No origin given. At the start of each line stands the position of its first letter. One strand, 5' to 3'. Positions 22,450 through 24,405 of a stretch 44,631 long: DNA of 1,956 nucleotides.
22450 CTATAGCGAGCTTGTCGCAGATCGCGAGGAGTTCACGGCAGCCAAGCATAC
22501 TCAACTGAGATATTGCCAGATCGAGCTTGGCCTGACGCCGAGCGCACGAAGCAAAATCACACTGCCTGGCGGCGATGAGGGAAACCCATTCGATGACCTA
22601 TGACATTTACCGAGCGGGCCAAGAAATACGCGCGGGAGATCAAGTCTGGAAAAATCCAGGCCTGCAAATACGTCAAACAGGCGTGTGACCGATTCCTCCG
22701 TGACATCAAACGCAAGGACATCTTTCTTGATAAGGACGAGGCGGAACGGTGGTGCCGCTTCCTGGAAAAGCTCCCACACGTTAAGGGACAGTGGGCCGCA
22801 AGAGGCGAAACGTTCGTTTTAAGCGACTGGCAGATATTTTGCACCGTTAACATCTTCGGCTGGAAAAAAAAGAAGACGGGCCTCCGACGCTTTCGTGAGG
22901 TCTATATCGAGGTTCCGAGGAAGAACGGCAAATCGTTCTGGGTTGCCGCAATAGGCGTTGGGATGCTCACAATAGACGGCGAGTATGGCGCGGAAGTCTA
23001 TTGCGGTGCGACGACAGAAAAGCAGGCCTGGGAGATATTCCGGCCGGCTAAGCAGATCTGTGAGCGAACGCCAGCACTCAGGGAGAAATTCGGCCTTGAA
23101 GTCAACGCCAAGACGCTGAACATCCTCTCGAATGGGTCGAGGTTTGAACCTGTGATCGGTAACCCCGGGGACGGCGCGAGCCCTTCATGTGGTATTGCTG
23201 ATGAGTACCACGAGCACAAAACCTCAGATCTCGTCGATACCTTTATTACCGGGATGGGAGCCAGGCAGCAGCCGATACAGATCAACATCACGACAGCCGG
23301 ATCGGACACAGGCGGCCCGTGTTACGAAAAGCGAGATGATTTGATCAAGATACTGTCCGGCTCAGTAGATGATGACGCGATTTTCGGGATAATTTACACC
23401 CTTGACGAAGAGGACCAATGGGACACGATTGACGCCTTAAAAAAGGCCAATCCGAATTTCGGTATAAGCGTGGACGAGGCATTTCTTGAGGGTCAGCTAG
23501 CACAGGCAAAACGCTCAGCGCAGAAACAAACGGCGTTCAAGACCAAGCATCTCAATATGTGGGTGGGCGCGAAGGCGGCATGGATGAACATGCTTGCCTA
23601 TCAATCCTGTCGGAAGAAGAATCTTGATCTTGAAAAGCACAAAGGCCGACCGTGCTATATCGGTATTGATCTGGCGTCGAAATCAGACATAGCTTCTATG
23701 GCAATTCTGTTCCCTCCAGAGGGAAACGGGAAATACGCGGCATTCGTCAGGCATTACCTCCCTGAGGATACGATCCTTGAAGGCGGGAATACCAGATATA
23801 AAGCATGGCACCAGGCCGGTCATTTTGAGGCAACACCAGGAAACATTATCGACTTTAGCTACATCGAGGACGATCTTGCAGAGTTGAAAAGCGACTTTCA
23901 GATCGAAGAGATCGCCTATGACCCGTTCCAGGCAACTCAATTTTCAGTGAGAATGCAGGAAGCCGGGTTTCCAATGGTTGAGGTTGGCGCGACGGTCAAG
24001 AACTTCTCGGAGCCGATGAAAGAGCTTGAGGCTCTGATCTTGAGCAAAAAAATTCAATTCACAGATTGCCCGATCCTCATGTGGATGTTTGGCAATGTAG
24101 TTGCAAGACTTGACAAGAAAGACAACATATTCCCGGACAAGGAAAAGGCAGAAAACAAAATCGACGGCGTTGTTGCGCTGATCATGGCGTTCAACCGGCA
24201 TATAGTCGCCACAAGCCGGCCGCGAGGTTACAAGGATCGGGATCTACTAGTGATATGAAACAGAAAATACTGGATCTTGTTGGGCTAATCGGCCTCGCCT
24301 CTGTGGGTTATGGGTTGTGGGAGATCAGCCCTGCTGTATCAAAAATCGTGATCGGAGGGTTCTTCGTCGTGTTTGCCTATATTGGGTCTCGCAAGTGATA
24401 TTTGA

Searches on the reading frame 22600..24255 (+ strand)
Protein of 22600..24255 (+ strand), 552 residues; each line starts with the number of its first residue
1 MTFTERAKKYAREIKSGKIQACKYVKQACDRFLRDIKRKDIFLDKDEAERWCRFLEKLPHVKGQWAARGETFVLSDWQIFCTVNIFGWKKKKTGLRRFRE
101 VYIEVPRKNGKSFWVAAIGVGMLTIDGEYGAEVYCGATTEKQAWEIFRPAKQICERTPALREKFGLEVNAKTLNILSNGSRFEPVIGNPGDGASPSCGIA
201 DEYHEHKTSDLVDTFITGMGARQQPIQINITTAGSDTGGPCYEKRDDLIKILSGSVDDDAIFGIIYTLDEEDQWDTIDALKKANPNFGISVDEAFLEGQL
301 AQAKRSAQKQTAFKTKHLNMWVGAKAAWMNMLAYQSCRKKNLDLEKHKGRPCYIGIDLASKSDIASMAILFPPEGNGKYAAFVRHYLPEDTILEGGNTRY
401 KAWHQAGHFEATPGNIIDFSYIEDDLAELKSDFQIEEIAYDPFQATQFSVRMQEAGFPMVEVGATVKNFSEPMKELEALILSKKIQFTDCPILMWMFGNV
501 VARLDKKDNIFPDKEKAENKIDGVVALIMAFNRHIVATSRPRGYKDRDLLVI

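Call 63: search_dna_similar(query=window:22600-24255:+, collection=phages, mode=protein, max_rows=12)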
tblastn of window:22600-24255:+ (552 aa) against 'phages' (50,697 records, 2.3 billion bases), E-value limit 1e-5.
Records with a match: 3035; places in all: 3045; records where one place covers at least 80% of the query: 2277.
Best place of each record, by identity: <60% 3035.
By first word of the organism name: Streptococcus 469; Lactococcus 406; Staphylococcus 279; Vibrio 223; Mycobacterium 156; Enterococcus 145; Arthrobacter 112; Paenibacillus 110; Gordonia 101; Streptomyces 76; and 113 more.
By host as written in the record: - 399; Lactococcus lactis 242; Streptococcus thermophilus 130; Mycobacterium smegmatis mc2 155 108; Staphylococcus aureus 78; Arthrobacter sp. ATCC 21022 62; Gordonia terrae 3612 60; Ralstonia solanacearum 49; and 814 more.
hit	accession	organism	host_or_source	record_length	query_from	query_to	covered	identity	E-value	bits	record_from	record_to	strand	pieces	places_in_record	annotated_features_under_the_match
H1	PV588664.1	Paraburkholderia phage IPK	Paraburkholderia caledonica Bk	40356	4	541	97%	52.8%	0e+0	583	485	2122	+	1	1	record has no annotation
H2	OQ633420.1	Pseudomonas phage PotUPM1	Pseudomonas otitidis NK1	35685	3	535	97%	52.4%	1e-177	561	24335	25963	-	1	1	terminase large subunit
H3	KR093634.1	Moraxella phage Mcat10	Moraxella catarrhalis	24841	1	538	97%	51.5%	2e-178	563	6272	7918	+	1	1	terminase (x2)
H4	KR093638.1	Moraxella phage Mcat14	Moraxella catarrhalis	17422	1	538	97%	51.3%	2e-178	564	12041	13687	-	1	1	terminase (x2)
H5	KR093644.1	Moraxella phage Mcat20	Moraxella catarrhalis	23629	1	538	97%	51.1%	3e-178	563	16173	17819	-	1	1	terminase | hypothetical protein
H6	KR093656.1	Moraxella phage Mcat32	Moraxella catarrhalis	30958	1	538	97%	51.1%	3e-178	563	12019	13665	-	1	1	terminase | hypothetical protein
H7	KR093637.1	Moraxella phage Mcat13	Moraxella catarrhalis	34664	1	538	97%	51.1%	3e-178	563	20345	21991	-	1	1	terminase (x2)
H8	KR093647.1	Moraxella phage Mcat23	Moraxella catarrhalis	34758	1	538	97%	51.1%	3e-178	563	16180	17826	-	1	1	terminase | hypothetical protein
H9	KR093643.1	Moraxella phage Mcat19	Moraxella catarrhalis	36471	1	538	97%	51.1%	3e-178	563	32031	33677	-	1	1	terminase | hypothetical protein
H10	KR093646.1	Moraxella phage Mcat22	Moraxella catarrhalis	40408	1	538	97%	51.1%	3e-178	563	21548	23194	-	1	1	terminase | hypothetical protein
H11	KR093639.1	Moraxella phage Mcat15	Moraxella catarrhalis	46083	1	538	97%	51.1%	3e-178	563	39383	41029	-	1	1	terminase (x2)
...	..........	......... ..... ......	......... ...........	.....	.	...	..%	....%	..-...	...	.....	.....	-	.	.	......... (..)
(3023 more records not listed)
